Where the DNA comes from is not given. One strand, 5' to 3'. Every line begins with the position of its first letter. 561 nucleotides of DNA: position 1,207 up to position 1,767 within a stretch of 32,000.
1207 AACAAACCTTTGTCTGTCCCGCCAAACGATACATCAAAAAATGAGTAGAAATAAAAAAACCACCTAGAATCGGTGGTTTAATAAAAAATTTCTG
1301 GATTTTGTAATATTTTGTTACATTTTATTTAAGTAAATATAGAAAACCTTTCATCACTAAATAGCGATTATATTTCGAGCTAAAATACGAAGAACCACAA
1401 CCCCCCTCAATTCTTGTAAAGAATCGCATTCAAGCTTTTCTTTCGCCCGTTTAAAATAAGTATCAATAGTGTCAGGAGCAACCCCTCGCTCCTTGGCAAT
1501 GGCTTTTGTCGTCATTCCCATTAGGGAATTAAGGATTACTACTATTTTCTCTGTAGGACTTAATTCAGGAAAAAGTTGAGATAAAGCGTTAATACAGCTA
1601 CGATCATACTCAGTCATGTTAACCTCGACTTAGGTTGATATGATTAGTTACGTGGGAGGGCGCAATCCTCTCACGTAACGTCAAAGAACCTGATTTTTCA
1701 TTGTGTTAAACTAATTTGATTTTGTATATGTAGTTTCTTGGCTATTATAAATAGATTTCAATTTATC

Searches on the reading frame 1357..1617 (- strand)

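Call 73: search_protein_families(library=pfam, max_evalue=0.01, proteins=[window:1357-1617:-])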
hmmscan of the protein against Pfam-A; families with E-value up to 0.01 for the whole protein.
window:1357-1617:- (86 aa): 5 families
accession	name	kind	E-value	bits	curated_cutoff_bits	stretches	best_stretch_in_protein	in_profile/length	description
PF08281.18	Sigma70_r4_2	-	4.2e-10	39.6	25.7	1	10-62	2-54/54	Sigma-70, region 4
PF00196.25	GerE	-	2.1e-07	30.9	23.5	1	19-70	3-53/57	Bacterial regulatory proteins, luxR family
PF13551.12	HTH_29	-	0.0019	18.7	28.1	1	25-60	2-38/64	Winged helix-turn helix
PF14493.12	HTH_40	-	0.0042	17.8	27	1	33-61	11-39/89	Helix-turn-helix domain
PF04967.18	HTH_10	-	0.0065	16.7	23.1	0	35-62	24-51/53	HTH DNA binding domain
